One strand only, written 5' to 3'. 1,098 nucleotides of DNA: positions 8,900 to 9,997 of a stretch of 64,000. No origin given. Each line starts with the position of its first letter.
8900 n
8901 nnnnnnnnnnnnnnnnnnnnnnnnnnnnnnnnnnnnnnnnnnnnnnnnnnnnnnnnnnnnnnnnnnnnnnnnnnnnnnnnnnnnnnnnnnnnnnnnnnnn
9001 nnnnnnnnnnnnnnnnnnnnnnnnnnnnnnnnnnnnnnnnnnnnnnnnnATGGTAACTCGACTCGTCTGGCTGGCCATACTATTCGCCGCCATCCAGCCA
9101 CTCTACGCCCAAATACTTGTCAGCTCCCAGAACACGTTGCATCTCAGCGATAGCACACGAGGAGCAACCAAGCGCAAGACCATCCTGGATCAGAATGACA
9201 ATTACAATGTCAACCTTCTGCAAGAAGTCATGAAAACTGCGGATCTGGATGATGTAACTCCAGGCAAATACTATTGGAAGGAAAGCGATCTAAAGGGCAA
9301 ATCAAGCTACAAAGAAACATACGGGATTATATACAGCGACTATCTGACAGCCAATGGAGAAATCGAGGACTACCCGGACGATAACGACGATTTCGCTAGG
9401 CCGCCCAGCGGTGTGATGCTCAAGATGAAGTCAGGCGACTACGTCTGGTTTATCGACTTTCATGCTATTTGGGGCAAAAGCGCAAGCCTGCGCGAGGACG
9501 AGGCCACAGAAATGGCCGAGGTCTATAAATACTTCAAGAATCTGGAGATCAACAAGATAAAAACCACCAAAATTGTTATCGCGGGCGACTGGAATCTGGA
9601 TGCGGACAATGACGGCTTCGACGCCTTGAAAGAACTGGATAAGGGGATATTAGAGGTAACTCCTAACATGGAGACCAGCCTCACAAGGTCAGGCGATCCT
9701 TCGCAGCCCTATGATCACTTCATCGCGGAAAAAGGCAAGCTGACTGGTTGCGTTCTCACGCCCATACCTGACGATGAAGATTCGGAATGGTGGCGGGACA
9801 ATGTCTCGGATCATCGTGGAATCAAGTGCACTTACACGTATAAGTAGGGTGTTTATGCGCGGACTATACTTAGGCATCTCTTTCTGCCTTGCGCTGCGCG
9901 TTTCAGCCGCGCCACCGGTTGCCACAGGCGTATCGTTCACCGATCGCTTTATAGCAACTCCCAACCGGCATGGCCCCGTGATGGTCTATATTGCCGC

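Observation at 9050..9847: Compositionally foreign, catalytically intact DNase I homologue translationally coupled to the giant ORF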

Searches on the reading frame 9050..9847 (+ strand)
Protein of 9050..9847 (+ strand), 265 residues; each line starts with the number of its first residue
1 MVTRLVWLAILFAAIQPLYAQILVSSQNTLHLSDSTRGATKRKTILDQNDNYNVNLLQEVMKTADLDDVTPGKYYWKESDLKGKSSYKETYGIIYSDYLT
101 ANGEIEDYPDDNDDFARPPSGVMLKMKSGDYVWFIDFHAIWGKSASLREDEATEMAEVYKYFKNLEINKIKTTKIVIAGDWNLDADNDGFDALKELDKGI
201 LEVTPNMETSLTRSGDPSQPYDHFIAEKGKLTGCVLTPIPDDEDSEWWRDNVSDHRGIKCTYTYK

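Call 7: search_protein_families(library=pfam, proteins=[window:9050-9847:+], max_evalue=0.01)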
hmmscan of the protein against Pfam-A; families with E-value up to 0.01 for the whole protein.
window:9050-9847:+ (265 aa): 1 family
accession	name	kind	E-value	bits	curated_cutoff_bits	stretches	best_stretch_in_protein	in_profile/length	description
PF03372.29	Exo_endo_phos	-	0.00029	21.1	24.5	1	150-255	123-225/225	Endonuclease/Exonuclease/phosphatase family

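Call 8: search_protein_families(library=ncbifam, proteins=[window:9050-9847:+], max_evalue=0.01)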
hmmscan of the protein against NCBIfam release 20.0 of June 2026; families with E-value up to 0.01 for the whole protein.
window:9050-9847:+ (265 aa): 1 family
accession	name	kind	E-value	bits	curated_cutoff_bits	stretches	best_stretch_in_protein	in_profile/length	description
NF045851.1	mem_nucl_MnuA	subfamily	5.7e-11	42.9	185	1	151-229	173-254/317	MnuA family membrane nuclease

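Call 9: search_solved_structures(query=window:9050-9847:+, max_evalue=1, show_alignments=3)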
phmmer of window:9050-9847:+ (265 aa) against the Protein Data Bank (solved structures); distinct sequences matched with E-value up to 1: 6.
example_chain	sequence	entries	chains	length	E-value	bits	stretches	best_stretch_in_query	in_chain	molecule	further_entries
9fju_E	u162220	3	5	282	0.094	15.5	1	39-185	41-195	Deoxyribonuclease-1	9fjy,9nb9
9qqo_A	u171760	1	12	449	0.11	15.3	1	51-107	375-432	Beta-glycosidase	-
1dnk_A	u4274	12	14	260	0.21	14.4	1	66-185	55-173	PROTEIN (DEOXYRIBONUCLEASE I (DNASE I) (E.C.3.1.21.1)) | Deoxyribonuclease-1 | DEOXYRIBONUCLEASE I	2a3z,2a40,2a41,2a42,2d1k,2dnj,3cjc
1atn_D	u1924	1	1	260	0.23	14.2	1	66-185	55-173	DEOXYRIBONUCLEASE I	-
7kiu_A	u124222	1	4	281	0.47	13.2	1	74-182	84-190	Deoxyribonuclease gamma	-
4awn_A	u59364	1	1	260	0.89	12.3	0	65-124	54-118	DEOXYRIBONUCLEASE-1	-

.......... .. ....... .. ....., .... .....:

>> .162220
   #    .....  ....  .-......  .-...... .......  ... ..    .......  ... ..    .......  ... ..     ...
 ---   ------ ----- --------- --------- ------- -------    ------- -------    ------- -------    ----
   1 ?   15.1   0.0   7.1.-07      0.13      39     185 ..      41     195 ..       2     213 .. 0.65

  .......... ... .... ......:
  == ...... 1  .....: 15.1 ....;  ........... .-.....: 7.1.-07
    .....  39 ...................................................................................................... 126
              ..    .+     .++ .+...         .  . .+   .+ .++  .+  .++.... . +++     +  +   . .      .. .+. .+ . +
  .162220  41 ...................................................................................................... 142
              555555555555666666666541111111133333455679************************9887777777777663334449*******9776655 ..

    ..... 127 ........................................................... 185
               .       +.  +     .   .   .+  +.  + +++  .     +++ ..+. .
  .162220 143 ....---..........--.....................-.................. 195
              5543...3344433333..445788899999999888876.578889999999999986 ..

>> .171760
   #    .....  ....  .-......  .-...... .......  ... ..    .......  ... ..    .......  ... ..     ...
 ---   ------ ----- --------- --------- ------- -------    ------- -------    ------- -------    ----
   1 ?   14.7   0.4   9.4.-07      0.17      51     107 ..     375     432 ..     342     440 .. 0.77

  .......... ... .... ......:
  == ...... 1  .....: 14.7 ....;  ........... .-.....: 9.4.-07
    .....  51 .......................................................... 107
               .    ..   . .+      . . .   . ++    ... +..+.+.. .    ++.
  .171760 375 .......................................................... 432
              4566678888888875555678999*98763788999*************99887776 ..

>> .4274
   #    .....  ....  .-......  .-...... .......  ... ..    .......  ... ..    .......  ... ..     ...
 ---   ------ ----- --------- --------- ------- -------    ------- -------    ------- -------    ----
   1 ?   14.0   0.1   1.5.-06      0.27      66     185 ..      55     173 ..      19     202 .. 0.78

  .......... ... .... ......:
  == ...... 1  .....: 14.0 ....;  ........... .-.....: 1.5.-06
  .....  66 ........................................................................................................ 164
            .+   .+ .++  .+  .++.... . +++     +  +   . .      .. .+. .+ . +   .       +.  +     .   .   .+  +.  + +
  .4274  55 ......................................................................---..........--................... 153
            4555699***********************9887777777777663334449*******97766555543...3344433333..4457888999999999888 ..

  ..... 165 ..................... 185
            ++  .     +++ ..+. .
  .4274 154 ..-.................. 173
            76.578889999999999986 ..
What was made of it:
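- On DNase I family within the EEP (endonuclease/exonuclease/phosphatase) superfamily: The single sequence gives only E 0.09 (call 9).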

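Call 10: find_homologous_proteins(query=window:9050-9847:+)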
Query window:9050-9847:+ (265 aa): 38 proteins with E <= 0.001 among 364 candidates.
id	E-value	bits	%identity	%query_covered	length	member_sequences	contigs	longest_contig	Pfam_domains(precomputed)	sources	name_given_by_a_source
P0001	2.8e-176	603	99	100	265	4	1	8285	-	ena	-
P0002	9.4e-116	404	68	100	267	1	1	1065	-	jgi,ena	-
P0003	3.8e-111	389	65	100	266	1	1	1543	-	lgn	-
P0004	5.3e-84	300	54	97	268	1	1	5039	-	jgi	jgi:hypothetical protein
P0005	6.7e-82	293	56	98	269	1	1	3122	-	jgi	jgi:hypothetical protein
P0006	3.1e-81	291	54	98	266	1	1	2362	-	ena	-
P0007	3.2e-81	291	54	92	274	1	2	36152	-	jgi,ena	jgi:hypothetical protein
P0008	1.7e-80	289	53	92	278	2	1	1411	-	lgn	-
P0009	1.6e-78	282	52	99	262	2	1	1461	-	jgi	-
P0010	4.5e-78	281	54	95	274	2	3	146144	-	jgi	jgi:hypothetical protein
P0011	6.3e-78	280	52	96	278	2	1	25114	-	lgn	-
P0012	1.9e-77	278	54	92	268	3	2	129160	-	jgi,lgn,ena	-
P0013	6.0e-77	277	54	92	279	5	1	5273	-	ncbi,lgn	-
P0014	1.7e-74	269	58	77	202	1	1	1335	-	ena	-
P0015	1.3e-67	246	49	92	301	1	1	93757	-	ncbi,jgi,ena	-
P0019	1.1e-65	240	51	92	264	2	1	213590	-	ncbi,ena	-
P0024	1.7e-38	151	36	91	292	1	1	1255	PF03372.30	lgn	-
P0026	3.3e-36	143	40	90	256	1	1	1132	PF03372.30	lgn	-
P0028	2.8e-35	140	37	92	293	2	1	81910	PF03372.30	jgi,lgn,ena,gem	-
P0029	3.7e-35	140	37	97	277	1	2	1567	PF03372.30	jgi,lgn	jgi:hypothetical protein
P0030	8.1e-35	139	39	91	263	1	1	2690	PF03372.30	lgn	-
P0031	2.3e-34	137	36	100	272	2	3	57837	-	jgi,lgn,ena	-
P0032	1.6e-33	134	36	98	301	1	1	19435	PF03372.30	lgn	-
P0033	1.9e-25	108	36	91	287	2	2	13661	PF03372.30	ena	-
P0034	2.7e-24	104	35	91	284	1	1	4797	PF03372.30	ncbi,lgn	-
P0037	2.1e-16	78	32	91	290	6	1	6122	PF03372.30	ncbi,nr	ncbi:MAG: hypothetical protein JOZ86_14785 [Candidatus Eremiobacteraeota bacterium]|nr:hypothetical 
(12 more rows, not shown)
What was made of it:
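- On Pfam PF03372 Exo_endo_phos: Several homologues do carry a precomputed PF03372 hit (call 10).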

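Call 11: find_encoding_contigs(protein=P0010, flank=10000, max_places=3)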
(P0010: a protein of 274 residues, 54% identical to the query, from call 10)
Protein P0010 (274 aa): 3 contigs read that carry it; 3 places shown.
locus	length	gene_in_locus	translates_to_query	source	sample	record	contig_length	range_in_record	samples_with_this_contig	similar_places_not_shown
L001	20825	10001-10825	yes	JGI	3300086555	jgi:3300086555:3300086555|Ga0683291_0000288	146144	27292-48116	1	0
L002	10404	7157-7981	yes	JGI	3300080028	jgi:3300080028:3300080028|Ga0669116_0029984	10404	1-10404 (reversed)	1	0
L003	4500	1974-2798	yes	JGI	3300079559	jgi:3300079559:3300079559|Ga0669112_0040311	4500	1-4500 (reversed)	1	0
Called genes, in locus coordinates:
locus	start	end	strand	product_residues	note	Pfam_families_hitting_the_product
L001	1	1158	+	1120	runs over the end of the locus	-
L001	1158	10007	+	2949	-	-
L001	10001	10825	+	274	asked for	-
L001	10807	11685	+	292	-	PF03781:FGE-sulfatase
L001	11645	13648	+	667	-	-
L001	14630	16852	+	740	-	-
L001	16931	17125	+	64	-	-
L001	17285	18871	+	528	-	PF17996:CE2_N (faint)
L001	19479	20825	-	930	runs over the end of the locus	PF07719:TPR_2 (faint), PF14559:TPR_19 (faint), PF17874:TPR_MalT (faint), PF13424:TPR_12, PF24885:TPR_NPHP3 (weak), PF13374:TPR_10 (weak), PF13424:TPR_12, PF12770:CHAT, +2 more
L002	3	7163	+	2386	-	?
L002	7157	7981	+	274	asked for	-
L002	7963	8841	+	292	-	PF03781:FGE-sulfatase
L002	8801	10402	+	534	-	?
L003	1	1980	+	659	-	?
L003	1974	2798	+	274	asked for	-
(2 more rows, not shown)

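Call 12: find_encoding_contigs(protein=P0019, flank=10000, max_places=3)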
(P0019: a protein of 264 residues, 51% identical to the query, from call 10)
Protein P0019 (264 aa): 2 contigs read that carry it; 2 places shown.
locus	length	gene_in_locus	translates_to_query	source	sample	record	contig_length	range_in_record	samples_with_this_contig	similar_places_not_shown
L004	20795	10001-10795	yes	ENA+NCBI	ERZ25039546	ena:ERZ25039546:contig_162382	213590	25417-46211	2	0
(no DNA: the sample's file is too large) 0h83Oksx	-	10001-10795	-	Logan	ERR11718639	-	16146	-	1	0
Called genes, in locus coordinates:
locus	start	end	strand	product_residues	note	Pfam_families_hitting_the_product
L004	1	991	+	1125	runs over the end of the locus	-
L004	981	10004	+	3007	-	-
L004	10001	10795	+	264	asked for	-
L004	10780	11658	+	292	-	PF03781:FGE-sulfatase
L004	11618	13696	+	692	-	-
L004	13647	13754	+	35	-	-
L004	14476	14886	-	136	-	PF04542:Sigma70_r2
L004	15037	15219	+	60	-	-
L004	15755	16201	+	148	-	PF07681:DoxX, PF04173:DoxD (weak)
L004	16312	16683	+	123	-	PF12802:MarR_2, PF01047:MarR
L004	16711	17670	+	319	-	PF00903:Glyoxalase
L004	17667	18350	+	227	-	PF02230:Abhydrolase_2, PF01738:DLH (weak)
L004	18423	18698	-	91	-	-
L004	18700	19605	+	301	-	PF05977:MFS_3, PF07690:MFS_1 (weak)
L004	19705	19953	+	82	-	PF05977:MFS_3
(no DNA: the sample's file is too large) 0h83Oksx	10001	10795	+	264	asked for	-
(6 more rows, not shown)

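Call 13: find_encoding_contigs(protein=P0012, flank=10000, max_places=3)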
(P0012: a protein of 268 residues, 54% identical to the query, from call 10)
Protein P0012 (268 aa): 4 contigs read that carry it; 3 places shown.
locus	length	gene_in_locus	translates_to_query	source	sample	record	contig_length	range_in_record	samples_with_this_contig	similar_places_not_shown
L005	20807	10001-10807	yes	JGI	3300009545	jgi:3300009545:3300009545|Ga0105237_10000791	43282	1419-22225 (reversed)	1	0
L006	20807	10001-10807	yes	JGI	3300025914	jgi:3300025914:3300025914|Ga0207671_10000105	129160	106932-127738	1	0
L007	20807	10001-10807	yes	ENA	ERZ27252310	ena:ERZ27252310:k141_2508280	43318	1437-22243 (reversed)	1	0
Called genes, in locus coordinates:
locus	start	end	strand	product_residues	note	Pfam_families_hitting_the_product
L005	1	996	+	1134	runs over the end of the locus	-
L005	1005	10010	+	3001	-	PF01476:LysM (weak)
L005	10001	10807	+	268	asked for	-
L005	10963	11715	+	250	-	PF03781:FGE-sulfatase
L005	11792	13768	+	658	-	-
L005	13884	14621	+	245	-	PF01261:AP_endonuc_2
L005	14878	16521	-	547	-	PF09286:Pro-kuma_activ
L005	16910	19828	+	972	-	PF03704:BTAD, PF13424:TPR_12 (faint), PF13401:AAA_22, PF25872:HTH_77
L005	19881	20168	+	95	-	-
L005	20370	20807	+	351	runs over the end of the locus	PF02624:YcaO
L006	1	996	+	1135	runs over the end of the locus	-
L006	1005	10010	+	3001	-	PF01476:LysM (weak)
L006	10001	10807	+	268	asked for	-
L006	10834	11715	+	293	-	PF03781:FGE-sulfatase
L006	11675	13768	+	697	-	-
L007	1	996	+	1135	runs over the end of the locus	-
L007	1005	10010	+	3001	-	PF01476:LysM (weak)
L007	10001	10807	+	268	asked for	-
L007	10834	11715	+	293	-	PF03781:FGE-sulfatase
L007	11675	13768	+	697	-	-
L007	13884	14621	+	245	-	PF01261:AP_endonuc_2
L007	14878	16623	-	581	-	PF09286:Pro-kuma_activ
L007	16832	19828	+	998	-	PF03704:BTAD, PF13424:TPR_12 (faint), PF13401:AAA_22, PF25872:HTH_77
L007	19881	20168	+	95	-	-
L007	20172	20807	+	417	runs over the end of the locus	PF02624:YcaO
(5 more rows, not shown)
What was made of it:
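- On Exchangeable cargo / polymorphic effector slot: The same nuclease family sits at the same overlapping position in L001-L007 (calls 11-13).
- Identical gene order in L001-L007 (calls 11-13). The same gene is in the same overlapping position in all related loci (calls 11-13).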

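Call 15: find_related_loci(query=window:9050-9847:+, collection=genome_contigs, flank=10000)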
Query window:9050-9847:+ (265 aa) in genome_contigs; peptide patterns used: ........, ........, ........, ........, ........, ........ (x = any residue, [..] = any of these).
33 stretches matched a pattern, but none encodes a relative of the query by tblastn (E <= 1e-3).
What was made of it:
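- Tried and rejected: The first GTDB scan, with the single sequence, found nothing (call 15).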

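Call 17: find_related_loci(query=A1, collection=genome_contigs, flank=10000)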
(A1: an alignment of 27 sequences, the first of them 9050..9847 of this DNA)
Query A1 (265 aa) in genome_contigs; peptide patterns used: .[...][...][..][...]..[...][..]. (x = any residue, [..] = any of these).
11 stretches matched a pattern; 10 encode a relative of the query (tblastn E <= 1e-3); 10 distinct loci.
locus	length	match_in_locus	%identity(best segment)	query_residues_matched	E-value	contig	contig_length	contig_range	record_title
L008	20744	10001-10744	51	18-261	2e-74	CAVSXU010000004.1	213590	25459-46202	MAG: Terriglobia bacterium isolate MFD05521.bin.2.210 genome assembly, contig: contig_162382, whole genome shotgun seque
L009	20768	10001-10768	32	24-263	2e-36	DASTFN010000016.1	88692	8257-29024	MAG TPA_asm: Allosphingosinicella sp. isolate SMAG_U5 k141_2867106, whole genome shotgun sequence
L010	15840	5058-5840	29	24-263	1e-34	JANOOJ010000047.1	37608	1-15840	MAG: Novosphingobium sp. isolate VAR_43_metabat_190 VAR_43_k141_4687650, whole genome shotgun sequence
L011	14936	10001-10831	31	8-261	1e-31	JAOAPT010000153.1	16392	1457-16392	MAG: Candidatus Solibacter sp. isolate RYN_21 scaffold_1923967, whole genome shotgun sequence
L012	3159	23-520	36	100-264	2e-30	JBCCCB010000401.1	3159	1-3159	MAG: Pseudomonadota bacterium isolate P01_A01_bin.49 k141_833340_length_3159_cov_26.9423, whole genome shotgun sequence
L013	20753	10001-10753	32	24-264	4e-29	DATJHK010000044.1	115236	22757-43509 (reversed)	MAG TPA_asm: Candidatus Limnocylindria bacterium isolate SMAG_U15510 k141_1012209, whole genome shotgun sequence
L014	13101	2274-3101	28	20-258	1e-27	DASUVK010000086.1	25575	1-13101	MAG TPA_asm: Allosphingosinicella sp. isolate SMAG_U1813 k141_1027031, whole genome shotgun sequence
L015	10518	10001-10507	36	4-162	4e-26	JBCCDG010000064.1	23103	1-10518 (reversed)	MAG: Pseudomonadota bacterium isolate P01_A01_bin.79 k141_72275_length_23103_cov_70.7999, whole genome shotgun sequence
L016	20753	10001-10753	33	24-264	1e-31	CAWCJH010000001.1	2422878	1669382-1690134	MAG: Candidatus Eremiobacteraeota bacterium isolate MFD09603.bin.1.377 genome assembly, contig: contig_1566, whole genom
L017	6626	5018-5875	27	20-259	3e-17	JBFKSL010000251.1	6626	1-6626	MAG: Ketobacter sp. isolate Mix_sand23.2022.09.D.44 k141_475644_length_6626_cov_6.0000, whole genome shotgun sequence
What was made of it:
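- Tried and rejected: The alignment-based scan worked (call 17).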

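Call 24: search_protein_families(library=phrogs, proteins=[window:9050-9847:+, L001:1-1158:+], max_evalue=0.01)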
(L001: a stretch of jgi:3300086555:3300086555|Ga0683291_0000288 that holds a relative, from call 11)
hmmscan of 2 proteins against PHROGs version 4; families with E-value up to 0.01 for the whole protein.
window:9050-9847:+ (265 aa): 0 families

L001:1-1158:+ (385 aa): 0 families

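Call 25: search_protein_families(library=padloc, proteins=[window:9050-9847:+, L001:1-1158:+], max_evalue=0.01)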
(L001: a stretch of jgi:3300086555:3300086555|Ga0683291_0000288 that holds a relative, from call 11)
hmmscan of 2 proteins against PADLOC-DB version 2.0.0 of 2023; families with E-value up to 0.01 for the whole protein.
window:9050-9847:+ (265 aa): 0 families

L001:1-1158:+ (385 aa): 0 families

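Call 30: search_solved_structures(query=A1, max_evalue=0.01, show_alignments=1)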
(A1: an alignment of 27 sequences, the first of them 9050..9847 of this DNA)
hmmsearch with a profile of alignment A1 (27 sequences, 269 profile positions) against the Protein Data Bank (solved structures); distinct sequences matched with E-value up to 0.01: 8.
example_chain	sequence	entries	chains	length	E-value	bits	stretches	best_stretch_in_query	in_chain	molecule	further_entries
9fju_E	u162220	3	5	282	6.7e-14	55.2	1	18-267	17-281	Deoxyribonuclease-1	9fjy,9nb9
1dnk_A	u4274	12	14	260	2.8e-13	53.2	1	30-267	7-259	PROTEIN (DEOXYRIBONUCLEASE I (DNASE I) (E.C.3.1.21.1)) | Deoxyribonuclease-1 | DEOXYRIBONUCLEASE I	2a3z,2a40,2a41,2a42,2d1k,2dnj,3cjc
1atn_D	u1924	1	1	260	3.8e-13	52.8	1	30-267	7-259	DEOXYRIBONUCLEASE I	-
7kiu_A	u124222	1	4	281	1.7e-12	50.6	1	20-265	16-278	Deoxyribonuclease gamma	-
4awn_A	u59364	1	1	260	1.3e-11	47.8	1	29-187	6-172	DEOXYRIBONUCLEASE-1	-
3k55_A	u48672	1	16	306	0.00038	23.3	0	149-204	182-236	Beta-hemolysin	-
3i5v_A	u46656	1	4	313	0.00047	23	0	149-202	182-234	Beta-hemolysin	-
3i41_A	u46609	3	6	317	0.00058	22.7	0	149-201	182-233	Beta-hemolysin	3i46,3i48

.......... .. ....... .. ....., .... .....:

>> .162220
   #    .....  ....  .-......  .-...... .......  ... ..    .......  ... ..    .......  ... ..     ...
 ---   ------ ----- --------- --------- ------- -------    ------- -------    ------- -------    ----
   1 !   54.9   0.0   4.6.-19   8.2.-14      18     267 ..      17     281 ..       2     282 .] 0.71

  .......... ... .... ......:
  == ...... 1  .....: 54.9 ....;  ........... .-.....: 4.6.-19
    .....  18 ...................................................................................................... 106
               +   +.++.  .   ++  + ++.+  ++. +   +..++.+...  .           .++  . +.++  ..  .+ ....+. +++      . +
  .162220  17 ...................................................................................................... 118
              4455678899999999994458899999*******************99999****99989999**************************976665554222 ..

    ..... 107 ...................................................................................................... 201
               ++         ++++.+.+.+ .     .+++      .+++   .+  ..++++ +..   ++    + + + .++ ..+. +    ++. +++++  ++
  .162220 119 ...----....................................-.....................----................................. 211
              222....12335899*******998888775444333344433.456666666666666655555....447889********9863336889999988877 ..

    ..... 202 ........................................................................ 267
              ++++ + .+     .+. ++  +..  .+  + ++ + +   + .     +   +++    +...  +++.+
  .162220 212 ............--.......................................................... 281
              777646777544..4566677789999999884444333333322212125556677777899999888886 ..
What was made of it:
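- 9050..9847 (+): DNase I-family (EEP-fold) nuclease gene, 265 aa. The mature part is about 245 aa with pI about 4.6. Family profile against PDB: DNase I at E 6.7e-14 over the full length (call 30).
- On DNase I family within the EEP (endonuclease/exonuclease/phosphatase) superfamily: They are aligned to the DNase I motifs in the profile alignment (call 30). The family profile gives E 6.7e-14 over residues 18-267 against 17-281 (call 30).
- Closest known: Eukaryotic DNase I / DNase1L3. Same: Full-length profile match (call 30).
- The family profile matches DNase I at 6.7e-14 and DNase1L3 at 1.7e-12, both over the full length (call 30). The family profile also picks up sphingomyelinase (beta-hemolysin) weakly, at 4e-4 (call 30).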

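Call 43: search_protein_families(library=pfam, proteins=[L009:8556-9926:+, L009:10780-11511:+, L009:2043-7766:+, L016:8664-9902:+, L009:326-2041:+], max_evalue=0.01)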
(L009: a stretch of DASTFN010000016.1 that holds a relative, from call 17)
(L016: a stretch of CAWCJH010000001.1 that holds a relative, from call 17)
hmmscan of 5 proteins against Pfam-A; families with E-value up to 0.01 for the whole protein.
L009:8556-9926:+ (456 aa): 0 families

L009:10780-11511:+ (243 aa): 0 families

L009:2043-7766:+ (1907 aa): 0 families

L016:8664-9902:+ (412 aa): 0 families

L009:326-2041:+ (571 aa): 0 families

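Call 54: search_dna_similar(query=window:9050-9847:+, collection=plasmids, mode=protein, max_rows=10)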
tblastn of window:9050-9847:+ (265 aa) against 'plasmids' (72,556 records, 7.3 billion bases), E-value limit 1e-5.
Records with a match: 1; places in all: 1; records where one place covers at least 80% of the query: 1.
Best place of each record, by identity: <60% 1.
By first word of the organism name: Fusobacterium 1.
By predicted mobility (MOB-suite, as given by PLSDB): non-mobilizable 1.
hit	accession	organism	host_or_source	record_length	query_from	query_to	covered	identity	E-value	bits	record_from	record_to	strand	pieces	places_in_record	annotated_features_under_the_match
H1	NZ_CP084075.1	Fusobacterium vincentii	-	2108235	1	255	96%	22.8%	3e-8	61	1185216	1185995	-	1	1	none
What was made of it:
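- Tried and rejected: tblastn of the nuclease against plasmids found only a 23%-identical Fusobacterium hit (call 54).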
